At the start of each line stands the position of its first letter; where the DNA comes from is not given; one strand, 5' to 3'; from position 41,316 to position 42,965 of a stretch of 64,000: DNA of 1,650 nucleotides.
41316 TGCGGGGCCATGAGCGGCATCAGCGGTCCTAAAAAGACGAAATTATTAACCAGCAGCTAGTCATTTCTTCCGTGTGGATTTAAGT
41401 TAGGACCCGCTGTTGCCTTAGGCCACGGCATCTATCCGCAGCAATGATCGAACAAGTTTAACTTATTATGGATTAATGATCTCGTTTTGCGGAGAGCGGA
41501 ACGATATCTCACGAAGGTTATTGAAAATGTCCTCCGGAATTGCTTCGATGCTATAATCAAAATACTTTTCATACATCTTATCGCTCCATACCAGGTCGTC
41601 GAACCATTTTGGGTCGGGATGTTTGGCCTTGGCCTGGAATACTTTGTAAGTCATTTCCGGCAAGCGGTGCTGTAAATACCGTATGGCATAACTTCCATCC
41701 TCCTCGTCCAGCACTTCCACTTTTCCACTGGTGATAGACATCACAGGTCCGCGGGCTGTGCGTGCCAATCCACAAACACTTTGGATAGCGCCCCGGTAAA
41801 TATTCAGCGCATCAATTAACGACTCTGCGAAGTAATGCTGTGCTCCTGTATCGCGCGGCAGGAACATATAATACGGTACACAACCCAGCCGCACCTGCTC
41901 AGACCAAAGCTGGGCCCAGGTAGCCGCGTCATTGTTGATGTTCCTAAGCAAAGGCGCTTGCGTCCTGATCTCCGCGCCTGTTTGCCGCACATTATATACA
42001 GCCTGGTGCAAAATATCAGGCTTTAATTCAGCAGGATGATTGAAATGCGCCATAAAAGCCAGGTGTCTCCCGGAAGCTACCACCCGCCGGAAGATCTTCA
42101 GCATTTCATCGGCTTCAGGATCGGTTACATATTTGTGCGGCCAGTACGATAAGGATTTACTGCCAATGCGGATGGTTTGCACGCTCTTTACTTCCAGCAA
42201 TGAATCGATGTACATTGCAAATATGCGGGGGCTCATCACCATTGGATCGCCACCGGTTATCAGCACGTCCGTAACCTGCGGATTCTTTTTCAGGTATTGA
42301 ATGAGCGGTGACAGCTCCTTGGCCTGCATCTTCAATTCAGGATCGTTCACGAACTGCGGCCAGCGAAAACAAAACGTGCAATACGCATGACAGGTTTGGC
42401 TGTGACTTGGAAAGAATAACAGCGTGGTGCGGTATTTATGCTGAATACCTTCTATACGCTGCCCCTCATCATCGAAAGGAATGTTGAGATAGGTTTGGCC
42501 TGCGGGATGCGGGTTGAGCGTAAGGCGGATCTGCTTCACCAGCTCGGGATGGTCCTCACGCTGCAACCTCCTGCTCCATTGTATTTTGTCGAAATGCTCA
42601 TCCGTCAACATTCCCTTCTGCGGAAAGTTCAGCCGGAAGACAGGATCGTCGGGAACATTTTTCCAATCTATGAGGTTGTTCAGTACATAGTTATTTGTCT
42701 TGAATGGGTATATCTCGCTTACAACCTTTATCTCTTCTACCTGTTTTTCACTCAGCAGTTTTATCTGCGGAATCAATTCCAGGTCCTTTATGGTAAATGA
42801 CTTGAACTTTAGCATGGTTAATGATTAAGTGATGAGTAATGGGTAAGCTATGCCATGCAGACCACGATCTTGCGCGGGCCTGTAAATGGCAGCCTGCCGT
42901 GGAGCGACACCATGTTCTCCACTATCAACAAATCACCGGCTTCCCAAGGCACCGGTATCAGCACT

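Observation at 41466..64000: NRPS biosynthetic gene cluster: NRPS of at least six modules with terminal TE, CmlA-like diiron beta-hydroxylase, SyrP/TauD-like hydroxylase and KamA-like aminomutase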

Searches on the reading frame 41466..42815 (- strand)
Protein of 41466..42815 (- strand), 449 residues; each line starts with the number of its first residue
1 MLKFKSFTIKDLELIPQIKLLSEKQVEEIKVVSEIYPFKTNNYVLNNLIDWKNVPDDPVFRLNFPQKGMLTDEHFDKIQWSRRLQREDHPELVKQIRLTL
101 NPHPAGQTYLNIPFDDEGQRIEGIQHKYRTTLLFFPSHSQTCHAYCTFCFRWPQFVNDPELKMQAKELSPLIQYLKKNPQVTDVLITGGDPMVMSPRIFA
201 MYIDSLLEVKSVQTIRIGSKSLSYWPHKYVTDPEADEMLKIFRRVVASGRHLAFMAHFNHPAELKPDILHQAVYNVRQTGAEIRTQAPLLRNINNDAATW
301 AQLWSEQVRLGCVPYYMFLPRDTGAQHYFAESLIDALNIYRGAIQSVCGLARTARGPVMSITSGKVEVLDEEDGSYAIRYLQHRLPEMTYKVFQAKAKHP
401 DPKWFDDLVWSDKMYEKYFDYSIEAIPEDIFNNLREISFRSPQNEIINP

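Call 6: search_protein_families(library=pfam, proteins=[window:41466-42815:-], max_evalue=0.001)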
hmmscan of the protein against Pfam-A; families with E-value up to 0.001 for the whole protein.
window:41466-42815:- (449 aa): 1 family
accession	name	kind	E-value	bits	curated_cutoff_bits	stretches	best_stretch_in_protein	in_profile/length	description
PF04055.27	Radical_SAM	-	2.4e-06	28.2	29.5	1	138-221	3-74/166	Radical SAM superfamily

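Call 7: search_protein_families(library=ncbifam, proteins=[window:41466-42815:-], max_evalue=0.001)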
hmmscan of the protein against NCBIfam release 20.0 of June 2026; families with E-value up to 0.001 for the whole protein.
window:41466-42815:- (449 aa): 6 families
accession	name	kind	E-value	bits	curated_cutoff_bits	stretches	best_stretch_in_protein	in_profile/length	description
TIGR00238.1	TIGR00238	subfamily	1.9e-36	125.7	199.2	1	9-350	25-320/331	KamA family radical SAM protein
TIGR03820.1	lys_2_3_AblA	equivalog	1.5e-31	109.6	525.4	1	115-339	93-304/417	lysine 2,3-aminomutase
TIGR03822.1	AblA_like_2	hypoth_equivalog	6e-31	107.7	396.25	1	117-353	75-300/321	lysine-2,3-aminomutase-like protein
TIGR04368.1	Glu_2_3_NH3_mut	equivalog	3.5e-30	104.9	650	1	139-341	159-350/404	glutamate 2,3-aminomutase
TIGR03821.1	EFP_modif_epmB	equivalog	7.9e-28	97.4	369.3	1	82-332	46-286/321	EF-P beta-lysylation protein EpmB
TIGR04468.1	arg_2_3_am_muta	equivalog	2.3e-27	95.9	600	1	120-369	90-328/351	arginine 2,3-aminomutase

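Call 13: find_related_loci(query=window:41466-42815:-, collection=genome_contigs, flank=10000)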
Query window:41466-42815:- (449 aa) in genome_contigs; peptide patterns used: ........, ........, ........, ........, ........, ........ (x = any residue, [..] = any of these).
599 stretches matched a pattern (row limit reached: there are more); 587 encode a relative of the query (tblastn E <= 1e-3); the best 80 are kept; 80 distinct loci.
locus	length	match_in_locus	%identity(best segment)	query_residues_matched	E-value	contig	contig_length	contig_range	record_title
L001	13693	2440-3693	60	3-420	0e+0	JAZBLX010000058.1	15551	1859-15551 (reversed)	MAG: Bacteroidota bacterium isolate AB033-bin15 NODE_58_length_15551_cov_11.662466, whole genome shotgun sequence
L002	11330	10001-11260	51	5-419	2e-148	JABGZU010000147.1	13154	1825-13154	MAG: Nitrosopumilus sp. isolate SI036_bin4 k141_632973, whole genome shotgun sequence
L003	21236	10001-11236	53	4-408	7e-148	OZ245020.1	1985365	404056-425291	MAG: Nitrosarchaeum sp. isolate 551d757b-9719-43ce-af74-18e6fc1aa08f genome assembly, chromosome: 1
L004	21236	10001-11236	54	4-408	4e-147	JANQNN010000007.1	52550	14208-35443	MAG: Nitrosopumilaceae archaeon isolate PL23a_bin.18 k99_230635, whole genome shotgun sequence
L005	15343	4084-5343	51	5-415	4e-147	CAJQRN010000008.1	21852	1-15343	MAG: uncultured Candidatus Nitrosopumilus sp. isolate RIS_SAG_04 genome assembly, contig: c_000000000344, whole genome s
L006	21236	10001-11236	54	3-408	4e-147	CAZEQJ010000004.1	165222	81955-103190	MAG TPA_asm: uncultured Cytophagales bacterium isolate SRP141376_co5_367 genome assembly, contig: NODE_128_length_165222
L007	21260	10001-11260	51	5-415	5e-147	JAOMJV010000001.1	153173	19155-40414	Nitrosopumilus sp. isolate AH-541-E13 AH-541-E13_NODE_1, whole genome shotgun sequence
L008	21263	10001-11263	51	4-415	1e-146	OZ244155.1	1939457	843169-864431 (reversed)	MAG: Nitrosopumilus sp. isolate bb10c81c-3fe7-493a-9740-827df905f1f5 genome assembly, chromosome: 1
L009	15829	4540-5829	50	5-428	8e-147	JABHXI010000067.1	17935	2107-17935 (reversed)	MAG: Nitrosopumilus sp. isolate SI047_bin32 k141_307514, whole genome shotgun sequence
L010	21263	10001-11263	51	4-419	2e-146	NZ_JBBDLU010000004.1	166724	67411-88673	MAG: Nitrosopumilus sp. isolate LejiaA_33_50 Lejia_A_146_length_166724_cov_36, whole genome shotgun sequence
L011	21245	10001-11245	53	1-408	1e-146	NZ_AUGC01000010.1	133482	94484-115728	Thermonema rossianum DSM 10300 K384DRAFT_scaffold00009.9_C, whole genome shotgun sequence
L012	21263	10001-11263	51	4-419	1e-146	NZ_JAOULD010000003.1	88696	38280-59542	MAG: Nitrosopumilus sp. isolate 8_1_Jan_SF_Bin66 8_1_Jan_SF_Bin66_scaffold_93_c1, whole genome shotgun sequence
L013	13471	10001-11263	51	4-419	1e-146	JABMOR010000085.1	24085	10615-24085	MAG: Nitrosopumilus sp. isolate bin.103 k141_3742463, whole genome shotgun sequence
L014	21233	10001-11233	52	5-408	4e-146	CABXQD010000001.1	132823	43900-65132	MAG: uncultured marine group I thaumarchaeote isolate AG-319-O22 genome assembly, contig: AG-319-O22_NODE_1, whole genom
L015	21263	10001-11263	51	4-415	3e-146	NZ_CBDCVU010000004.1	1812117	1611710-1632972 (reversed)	MAG: Nitrosopumilus sp. isolate d0d8156c-2fb4-46ba-bb7a-8f569bbeb246 contig_4, whole genome shotgun sequence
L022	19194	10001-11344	49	2-449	7e-147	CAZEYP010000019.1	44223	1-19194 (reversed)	MAG TPA_asm: uncultured Nitrospirota bacterium isolate binchicken_co172_141 genome assembly, contig: NODE_511_length_442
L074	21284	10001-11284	49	3-424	1e-141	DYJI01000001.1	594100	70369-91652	MAG TPA_asm: Sideroxydans lithotrophicus isolate FI88_60_347 Afr_mines_FI88_4_length_594100_cov_154_684931, whole genome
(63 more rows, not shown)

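Call 19: search_protein_families(library=pfam, proteins=[L002:8081-9814:-, L002:7155-8033:-, L002:6208-7155:-, L002:5312-6211:-, L003:11388-12833:+, L003:12935-13600:+, L004:14723-15907:+, L003:4556-5143:-])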
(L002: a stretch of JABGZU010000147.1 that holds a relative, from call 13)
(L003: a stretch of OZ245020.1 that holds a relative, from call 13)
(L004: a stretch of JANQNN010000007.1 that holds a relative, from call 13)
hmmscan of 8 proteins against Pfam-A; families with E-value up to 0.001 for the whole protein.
L002:8081-9814:- (577 aa): 2 families
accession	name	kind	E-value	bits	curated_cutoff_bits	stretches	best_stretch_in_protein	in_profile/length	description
PF00924.24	MS_channel_2nd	-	1.5e-07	31.9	20.2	1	342-410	2-68/68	Mechanosensitive ion channel, beta-domain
PF21082.3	MS_channel_3rd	-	1.9e-06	28.7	21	1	475-532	29-88/88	Mechanosensitive ion channel MscS, C-terminal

L002:7155-8033:- (292 aa): 6 families
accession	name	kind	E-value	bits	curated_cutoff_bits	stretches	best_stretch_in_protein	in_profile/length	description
PF13793.12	Pribosyltran_N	-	2.4e-25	89.1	25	1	5-119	2-117/117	N-terminal domain of ribose phosphate pyrophosphokinase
PF14572.12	Pribosyl_synth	-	4e-16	59.9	27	1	205-287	76-158/184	Phosphoribosyl synthetase-associated domain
PF00156.33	Pribosyltran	-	2.2e-15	56.8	26.3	1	153-269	22-144/158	Phosphoribosyl transferase domain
PF14681.12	UPRTase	-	9e-06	25.7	27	1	192-247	99-157/206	Uracil phosphoribosyltransferase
PF24390.1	PRTase-CE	-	3.8e-05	24.1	27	1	185-263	91-158/253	PRTase-CE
PF15609.12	PRTase_2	-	0.00032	20.7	28.8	1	211-259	118-167/188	Phosphoribosyl transferase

L002:6208-7155:- (315 aa): 11 families
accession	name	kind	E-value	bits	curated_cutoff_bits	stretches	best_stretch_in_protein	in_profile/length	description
PF01170.24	UPF0020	-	7.6e-20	71.9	22.3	1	157-287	7-169/197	RMKL-like, methyltransferase domain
PF01555.25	N6_N4_Mtase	-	5.7e-14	53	26.7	1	24-218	51-221/221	DNA methylase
PF13847.12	Methyltransf_31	-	1.7e-08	34.7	27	1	177-273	2-100/145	Methyltransferase domain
PF13649.12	Methyltransf_25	-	7.3e-07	30.2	27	1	187-249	6-70/97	Methyltransferase domain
PF03602.21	Cons_hypoth95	-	4.5e-06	26.9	24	1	179-311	42-176/182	Conserved hypothetical protein 95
PF11599.14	AviRa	-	5.3e-05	23.2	25.7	0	237-289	158-215/232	RRNA methyltransferase AviRa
PF08241.18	Methyltransf_11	-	8.9e-05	23.5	21.2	1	187-248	5-65/95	Methyltransferase domain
PF02926.22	THUMP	-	9.5e-05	23.2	20.6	1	82-131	21-72/84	THUMP domain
PF06325.19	PrmA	-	0.0001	22.3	22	1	176-249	159-232/296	Ribosomal protein L11 methyltransferase (PrmA)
PF02384.22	N6_Mtase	-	0.00011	22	20.4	1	166-266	34-148/311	N-6 DNA Methylase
PF01795.25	Methyltransf_5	-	0.00012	22.1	27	1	171-251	13-100/309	MraW methylase family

L002:5312-6211:- (299 aa): 2 families
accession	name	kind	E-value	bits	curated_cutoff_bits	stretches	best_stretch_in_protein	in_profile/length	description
PF12706.13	Lactamase_B_2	-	1.3e-13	51.4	27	2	197-266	132-200/200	Beta-lactamase superfamily domain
PF00753.33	Lactamase_B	-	8e-07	29.6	22.7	1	20-77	7-68/196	Metallo-beta-lactamase superfamily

L003:11388-12833:+ (481 aa): 2 families
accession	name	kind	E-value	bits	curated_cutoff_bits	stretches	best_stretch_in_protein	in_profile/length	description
PF00120.29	Gln-synt_C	-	4.3e-120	401.3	24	1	110-478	2-344/344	Glutamine synthetase, catalytic domain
PF03951.24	Gln-synt_N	-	1.3e-22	79.7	33.4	1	14-99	1-81/82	Glutamine synthetase, beta-Grasp domain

L003:12935-13600:+ (221 aa): 0 families

L004:14723-15907:+ (394 aa): 1 family
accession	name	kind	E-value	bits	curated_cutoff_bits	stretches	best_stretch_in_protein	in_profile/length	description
PF00226.36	DnaJ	-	1.5e-10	41.4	27.8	1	24-71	3-54/63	DnaJ domain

L003:4556-5143:- (195 aa): 1 family
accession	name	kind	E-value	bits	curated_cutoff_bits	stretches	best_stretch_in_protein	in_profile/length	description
PF02146.23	SIR2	-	1.4e-39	136.3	24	1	2-145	28-180/180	Sir2 family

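Call 23: search_solved_structures(query=window:41466-42815:-, max_evalue=0.001, show_alignments=2)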
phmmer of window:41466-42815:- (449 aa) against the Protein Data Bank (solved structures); distinct sequences matched with E-value up to 0.001: 1.
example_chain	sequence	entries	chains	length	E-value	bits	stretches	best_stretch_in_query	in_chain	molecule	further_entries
2a5h_A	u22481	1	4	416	8.7e-21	77.3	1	114-329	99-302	L-lysine 2,3-aminomutase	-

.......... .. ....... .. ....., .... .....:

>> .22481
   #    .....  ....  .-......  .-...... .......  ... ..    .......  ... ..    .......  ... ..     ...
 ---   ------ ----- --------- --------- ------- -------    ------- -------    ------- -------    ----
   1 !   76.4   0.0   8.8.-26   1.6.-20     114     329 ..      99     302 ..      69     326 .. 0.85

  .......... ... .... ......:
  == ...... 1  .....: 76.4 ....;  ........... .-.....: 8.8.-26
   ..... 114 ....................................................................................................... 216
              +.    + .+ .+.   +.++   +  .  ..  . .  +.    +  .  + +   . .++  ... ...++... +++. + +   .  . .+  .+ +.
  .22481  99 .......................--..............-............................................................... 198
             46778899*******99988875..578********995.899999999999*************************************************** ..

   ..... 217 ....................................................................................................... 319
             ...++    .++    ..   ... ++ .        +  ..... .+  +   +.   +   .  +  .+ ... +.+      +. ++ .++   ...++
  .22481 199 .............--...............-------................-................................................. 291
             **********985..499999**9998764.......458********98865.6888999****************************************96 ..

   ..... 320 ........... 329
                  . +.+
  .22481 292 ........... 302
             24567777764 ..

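Call 28: find_homologous_proteins(query=window:41466-42815:-, max_evalue=1e-20)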
Query window:41466-42815:- (449 aa): 8000 proteins with E <= 1e-20 among 8000 candidates; the best 120 are listed.
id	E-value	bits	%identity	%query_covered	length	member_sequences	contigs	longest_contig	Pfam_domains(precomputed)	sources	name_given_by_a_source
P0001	1.5e-286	968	90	100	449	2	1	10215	PF04055.28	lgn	-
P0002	3.9e-248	842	81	95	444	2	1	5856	PF04055.28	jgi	jgi:KamA family protein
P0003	8.0e-239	811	79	92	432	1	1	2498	PF04055.28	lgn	-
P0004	4.1e-206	703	67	94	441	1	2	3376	-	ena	-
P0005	1.9e-202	691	69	90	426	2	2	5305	-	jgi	jgi:L-lysine 2,3-aminomutase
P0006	1.3e-189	649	63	94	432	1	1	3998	PF04055.28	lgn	-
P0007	7.8e-189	646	64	93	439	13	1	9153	PF04055.28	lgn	-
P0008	4.7e-187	640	61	94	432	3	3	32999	PF04055.28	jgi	-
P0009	3.8e-186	637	61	94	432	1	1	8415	PF04055.28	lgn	-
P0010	2.0e-185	635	61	94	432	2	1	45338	PF04055.28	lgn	-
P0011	7.4e-184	630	63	93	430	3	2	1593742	PF04055.28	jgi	jgi:L-lysine 2,3-aminomutase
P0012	4.6e-183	627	63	94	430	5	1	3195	-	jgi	jgi:KamA family protein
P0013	1.4e-182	625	61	94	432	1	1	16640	PF04055.28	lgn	-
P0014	1.4e-181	622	60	94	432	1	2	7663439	PF04055.28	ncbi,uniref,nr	ncbi:hypothetical protein KTO58_07905 [Chitinophaga pendula]|uniref:KamA family radical SAM protein 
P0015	6.9e-178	610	61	93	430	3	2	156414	PF04055.28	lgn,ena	-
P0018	9.4e-176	603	61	91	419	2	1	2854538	PF04055.28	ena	-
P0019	1.3e-174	599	62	90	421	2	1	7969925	-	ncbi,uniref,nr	ncbi:KamA family radical SAM protein [Chitinophaga agri]|uniref:Lysine 2,3-aminomutase n=1 Tax=Chiti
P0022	4.3e-172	591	60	91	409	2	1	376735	PF04055.28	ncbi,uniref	ncbi:KamA family radical SAM protein [Sphingobacterium lactis]|uniref:KamA family radical SAM protei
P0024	3.1e-167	575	58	91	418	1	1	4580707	-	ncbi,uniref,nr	ncbi:KamA family radical SAM protein [Flavobacterium aestivum]|uniref:KamA family radical SAM protei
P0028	4.2e-166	571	57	91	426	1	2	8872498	-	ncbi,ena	-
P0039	5.4e-163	561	55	93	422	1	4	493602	PF04055.28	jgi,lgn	jgi:KamA family protein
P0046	4.1e-151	522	55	91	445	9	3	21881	-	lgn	-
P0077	6.5e-143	495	51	96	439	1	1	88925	-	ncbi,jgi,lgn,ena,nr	ncbi:MAG TPA: hypothetical protein VNS58_26230 [Puia sp.]|nr:hypothetical protein [Puia sp.]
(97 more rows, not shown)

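Call 29: find_encoding_contigs(protein=P0014, flank=10000, max_places=2)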
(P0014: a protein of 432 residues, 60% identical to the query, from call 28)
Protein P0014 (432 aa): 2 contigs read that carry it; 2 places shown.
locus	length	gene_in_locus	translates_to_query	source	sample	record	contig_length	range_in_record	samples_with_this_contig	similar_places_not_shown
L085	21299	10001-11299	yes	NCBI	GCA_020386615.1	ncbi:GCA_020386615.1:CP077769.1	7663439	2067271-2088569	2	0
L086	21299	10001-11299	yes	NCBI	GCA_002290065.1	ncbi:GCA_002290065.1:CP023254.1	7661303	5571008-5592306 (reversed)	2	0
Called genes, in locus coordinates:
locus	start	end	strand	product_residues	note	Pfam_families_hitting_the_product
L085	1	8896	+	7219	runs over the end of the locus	PF00501:AMP-binding, PF00550:PP-binding, PF00668:Condensation, PF00501:AMP-binding, PF00550:PP-binding, PF00668:Condensation, PF00501:AMP-binding, PF00550:PP-binding, +15 more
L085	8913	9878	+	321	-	PF02668:TauD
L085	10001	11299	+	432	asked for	PF04055:Radical_SAM (weak)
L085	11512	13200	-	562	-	PF00849:PseudoU_synth_2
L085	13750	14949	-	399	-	PF10009:DUF2252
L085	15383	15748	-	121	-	PF09966:DUF2200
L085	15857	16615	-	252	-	PF00753:Lactamase_B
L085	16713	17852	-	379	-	PF01266:DAO (faint), PF01494:FAD_binding_3, PF13450:NAD_binding_8 (weak)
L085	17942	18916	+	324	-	PF12833:HTH_18, PF00165:HTH_AraC (weak)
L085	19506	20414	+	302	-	PF05141:DIT1_PvcA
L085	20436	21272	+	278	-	PF02668:TauD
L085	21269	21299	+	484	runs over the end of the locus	PF01494:FAD_binding_3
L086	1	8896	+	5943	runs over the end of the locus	PF00501:AMP-binding, PF00550:PP-binding, PF00668:Condensation, PF00501:AMP-binding, PF00550:PP-binding, PF13193:AMP-binding_C, PF00668:Condensation, PF00501:AMP-binding, +12 more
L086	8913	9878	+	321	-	PF02668:TauD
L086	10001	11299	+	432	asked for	PF04055:Radical_SAM (weak)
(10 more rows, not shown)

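Call 30: find_encoding_contigs(protein=P0019, flank=10000, max_places=2)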
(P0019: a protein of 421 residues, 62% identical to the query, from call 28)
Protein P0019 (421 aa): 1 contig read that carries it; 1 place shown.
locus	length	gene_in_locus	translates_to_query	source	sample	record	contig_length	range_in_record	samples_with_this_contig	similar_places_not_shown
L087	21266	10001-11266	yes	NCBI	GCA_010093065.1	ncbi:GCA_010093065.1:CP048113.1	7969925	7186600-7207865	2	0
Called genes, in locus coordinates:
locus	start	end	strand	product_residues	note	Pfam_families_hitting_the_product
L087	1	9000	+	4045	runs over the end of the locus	PF00501:AMP-binding, PF00550:PP-binding, PF00668:Condensation, PF00501:AMP-binding, PF00550:PP-binding, PF00668:Condensation, PF00501:AMP-binding, PF13193:AMP-binding_C, +6 more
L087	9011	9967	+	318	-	PF02668:TauD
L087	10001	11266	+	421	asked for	-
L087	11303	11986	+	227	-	PF00561:Abhydrolase_1 (weak), PF00975:Thioesterase, PF12146:Hydrolase_4 (weak), PF12697:Abhydrolase_6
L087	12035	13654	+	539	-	PF18456:CmlA_N, PF13483:Lactamase_B_3, PF12706:Lactamase_B_2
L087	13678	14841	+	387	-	-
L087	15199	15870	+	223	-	PF03167:UDG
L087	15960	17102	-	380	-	PF25973:BSH_CzcB (faint), PF25893:HH_CzcB (weak), PF25954:Beta-barrel_RND_2 (faint)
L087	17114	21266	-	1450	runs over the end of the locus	PF00873:ACR_tran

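Call 31: find_encoding_contigs(protein=P0024, flank=10000, max_places=2)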
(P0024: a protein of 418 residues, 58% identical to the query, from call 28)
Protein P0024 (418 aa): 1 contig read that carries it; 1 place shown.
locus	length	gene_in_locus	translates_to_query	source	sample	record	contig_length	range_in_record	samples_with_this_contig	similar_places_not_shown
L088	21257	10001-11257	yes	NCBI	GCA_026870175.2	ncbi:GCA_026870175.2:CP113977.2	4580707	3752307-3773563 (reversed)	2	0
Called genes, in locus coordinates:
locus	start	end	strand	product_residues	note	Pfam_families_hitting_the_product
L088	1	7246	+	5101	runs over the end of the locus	PF00501:AMP-binding, PF00550:PP-binding, PF00668:Condensation, PF00501:AMP-binding, PF00550:PP-binding, PF00668:Condensation, PF00501:AMP-binding, PF00550:PP-binding, +9 more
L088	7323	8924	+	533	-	PF18456:CmlA_N, PF00753:Lactamase_B (weak), PF13483:Lactamase_B_3, PF12706:Lactamase_B_2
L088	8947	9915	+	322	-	PF02668:TauD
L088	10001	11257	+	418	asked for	-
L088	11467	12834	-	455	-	PF02518:HATPase_c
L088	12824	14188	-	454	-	PF00072:Response_reg, PF00158:Sigma54_activat, PF01078:Mg_chelatase (faint), PF14532:Sigma54_activ_2, PF00004:AAA (weak), PF07728:AAA_5 (weak), PF25601:AAA_lid_14, PF02954:HTH_8, +1 more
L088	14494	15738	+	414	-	PF25917:BSH_RND (faint), PF25984:BSH_YknX (weak), PF25967:RND-MFP_C (weak)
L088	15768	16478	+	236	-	PF02463:SMC_N, PF00005:ABC_tran, PF13304:AAA_21 (faint)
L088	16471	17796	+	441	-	PF02321:OEP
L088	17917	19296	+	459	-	PF04389:Peptidase_M28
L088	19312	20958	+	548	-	PF00144:Beta-lactamase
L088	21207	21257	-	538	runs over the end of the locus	PF00078:RVT_1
